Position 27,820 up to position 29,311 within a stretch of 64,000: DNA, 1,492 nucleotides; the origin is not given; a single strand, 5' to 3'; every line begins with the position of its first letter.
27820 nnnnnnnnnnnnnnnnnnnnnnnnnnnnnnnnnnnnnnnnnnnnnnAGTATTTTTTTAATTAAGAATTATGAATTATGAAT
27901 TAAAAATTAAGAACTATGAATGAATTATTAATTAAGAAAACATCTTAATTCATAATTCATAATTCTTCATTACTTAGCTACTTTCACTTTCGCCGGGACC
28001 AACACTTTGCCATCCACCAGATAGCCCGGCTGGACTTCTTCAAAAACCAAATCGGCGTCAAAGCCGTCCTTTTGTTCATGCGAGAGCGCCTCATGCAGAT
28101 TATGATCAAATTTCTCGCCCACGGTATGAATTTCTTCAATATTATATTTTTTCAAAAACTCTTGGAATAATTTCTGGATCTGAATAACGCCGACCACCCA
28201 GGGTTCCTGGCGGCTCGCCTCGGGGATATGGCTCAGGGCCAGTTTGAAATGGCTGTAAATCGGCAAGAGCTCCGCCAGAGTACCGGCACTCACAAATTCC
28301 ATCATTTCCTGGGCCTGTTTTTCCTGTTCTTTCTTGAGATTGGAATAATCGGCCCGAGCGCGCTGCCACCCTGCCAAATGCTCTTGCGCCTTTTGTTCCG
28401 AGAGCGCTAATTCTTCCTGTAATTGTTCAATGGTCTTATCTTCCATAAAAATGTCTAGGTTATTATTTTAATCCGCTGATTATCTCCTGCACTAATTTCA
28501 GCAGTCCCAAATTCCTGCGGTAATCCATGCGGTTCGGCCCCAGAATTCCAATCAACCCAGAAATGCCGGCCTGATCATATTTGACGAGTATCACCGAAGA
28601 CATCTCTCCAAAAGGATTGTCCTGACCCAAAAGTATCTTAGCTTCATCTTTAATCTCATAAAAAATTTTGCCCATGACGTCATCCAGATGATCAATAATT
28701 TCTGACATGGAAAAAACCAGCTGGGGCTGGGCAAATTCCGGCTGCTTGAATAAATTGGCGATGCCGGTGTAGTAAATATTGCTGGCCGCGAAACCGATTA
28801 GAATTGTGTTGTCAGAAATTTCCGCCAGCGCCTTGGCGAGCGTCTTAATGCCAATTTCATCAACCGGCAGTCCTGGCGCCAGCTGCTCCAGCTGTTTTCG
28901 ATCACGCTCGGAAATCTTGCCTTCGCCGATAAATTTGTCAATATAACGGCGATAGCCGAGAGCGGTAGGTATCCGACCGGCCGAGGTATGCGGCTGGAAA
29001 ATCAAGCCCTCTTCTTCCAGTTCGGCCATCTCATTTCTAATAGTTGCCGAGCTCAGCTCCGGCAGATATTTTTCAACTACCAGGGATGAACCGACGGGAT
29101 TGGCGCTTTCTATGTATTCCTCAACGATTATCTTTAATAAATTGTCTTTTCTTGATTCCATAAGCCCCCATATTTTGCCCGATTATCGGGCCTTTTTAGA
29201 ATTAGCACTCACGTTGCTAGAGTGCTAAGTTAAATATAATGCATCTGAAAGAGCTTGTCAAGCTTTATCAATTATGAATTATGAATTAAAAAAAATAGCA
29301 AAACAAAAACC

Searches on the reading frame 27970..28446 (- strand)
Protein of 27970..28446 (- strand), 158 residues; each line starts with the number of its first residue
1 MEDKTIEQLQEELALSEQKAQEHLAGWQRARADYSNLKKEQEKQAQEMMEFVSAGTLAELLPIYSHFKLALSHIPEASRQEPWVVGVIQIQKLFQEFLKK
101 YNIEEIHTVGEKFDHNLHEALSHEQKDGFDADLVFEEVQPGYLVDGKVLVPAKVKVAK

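Call 3: search_protein_families(library=pfam, proteins=[window:27970-28446:-], max_evalue=0.01)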
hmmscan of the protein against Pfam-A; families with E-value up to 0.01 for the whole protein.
window:27970-28446:- (158 aa): 1 family
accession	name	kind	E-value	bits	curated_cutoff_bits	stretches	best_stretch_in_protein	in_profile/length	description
PF01025.24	GrpE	-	1.2e-37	129.5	25.8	1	3-158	10-165/165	GrpE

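Call 4: search_protein_families(library=ncbifam, proteins=[window:27970-28446:-], max_evalue=0.01)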
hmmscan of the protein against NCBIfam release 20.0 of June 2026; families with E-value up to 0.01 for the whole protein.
window:27970-28446:- (158 aa): 26 families (the best 25 are shown)
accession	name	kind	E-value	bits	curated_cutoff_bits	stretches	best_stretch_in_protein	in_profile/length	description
NF010741.0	PRK14143.1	equivalog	1.9e-24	86.5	184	1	3-157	70-225/258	nucleotide exchange factor GrpE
NF010738.0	PRK14140.1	equivalog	1.9e-23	83.2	137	1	4-158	37-191/191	nucleotide exchange factor GrpE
NF010743.0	PRK14145.1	equivalog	9.6e-23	81.1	186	1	4-158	49-200/200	nucleotide exchange factor GrpE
NF010750.0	PRK14153.1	equivalog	7.1e-21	74.6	194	1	16-158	45-187/194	nucleotide exchange factor GrpE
NF010748.0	PRK14150.1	equivalog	4.7e-19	68.7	152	1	3-158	40-196/198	nucleotide exchange factor GrpE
NF010737.0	PRK14139.1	equivalog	9.5e-19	68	164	1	3-158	34-186/188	nucleotide exchange factor GrpE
NF010742.0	PRK14144.1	equivalog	1.4e-17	64.2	215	1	7-157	48-197/199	nucleotide exchange factor GrpE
NF010746.0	PRK14148.1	equivalog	2.4e-17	63.4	212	1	25-158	61-194/195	nucleotide exchange factor GrpE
NF010747.0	PRK14149.1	equivalog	3.9e-17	62.4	176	1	14-158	46-189/191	nucleotide exchange factor GrpE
NF010755.0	PRK14158.1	equivalog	6.4e-17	61.6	200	1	3-158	39-194/198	nucleotide exchange factor GrpE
NF010749.0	PRK14151.1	equivalog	4.8e-16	58.9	231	1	6-158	29-175/188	nucleotide exchange factor GrpE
NF010757.0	PRK14160.1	equivalog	3.5e-14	52.7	184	1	18-158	75-211/211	nucleotide exchange factor GrpE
NF010758.0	PRK14161.1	equivalog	5.7e-14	52.2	206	1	7-158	22-176/178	nucleotide exchange factor GrpE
NF010759.0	PRK14162.1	equivalog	4.8e-13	49.3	176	1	2-157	37-193/194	nucleotide exchange factor GrpE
NF010751.0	PRK14154.1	equivalog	1.1e-12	48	266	1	5-157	53-207/208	nucleotide exchange factor GrpE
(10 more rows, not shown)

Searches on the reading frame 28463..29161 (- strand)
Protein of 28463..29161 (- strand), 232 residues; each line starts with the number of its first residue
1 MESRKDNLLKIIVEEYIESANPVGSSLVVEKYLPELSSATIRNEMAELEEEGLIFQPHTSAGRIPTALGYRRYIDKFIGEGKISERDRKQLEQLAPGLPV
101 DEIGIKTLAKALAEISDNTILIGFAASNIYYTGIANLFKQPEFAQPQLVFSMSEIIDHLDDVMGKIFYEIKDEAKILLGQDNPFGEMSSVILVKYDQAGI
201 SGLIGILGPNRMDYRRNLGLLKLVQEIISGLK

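Call 3: search_protein_families(library=pfam, proteins=[window:28463-29161:-], max_evalue=0.01)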
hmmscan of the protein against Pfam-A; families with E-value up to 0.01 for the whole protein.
window:28463-29161:- (232 aa): 1 family
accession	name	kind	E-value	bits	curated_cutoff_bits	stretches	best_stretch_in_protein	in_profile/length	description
PF01628.27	HrcA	-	1.1e-15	58.6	22.2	1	107-216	107-213/215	HrcA protein C terminal domain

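Call 4: search_protein_families(library=ncbifam, proteins=[window:28463-29161:-], max_evalue=0.01)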
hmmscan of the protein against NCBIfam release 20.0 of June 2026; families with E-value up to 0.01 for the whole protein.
window:28463-29161:- (232 aa): 2 families
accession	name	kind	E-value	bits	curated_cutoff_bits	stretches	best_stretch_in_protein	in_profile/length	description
TIGR00331.1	hrcA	equivalog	1.5e-50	172.7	197.2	2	3-120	2-121/338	heat-inducible transcriptional repressor HrcA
NF003033.0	PRK03911.1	equivalog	4.2e-20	72.5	248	1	3-97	5-100/264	HrcA family transcriptional regulator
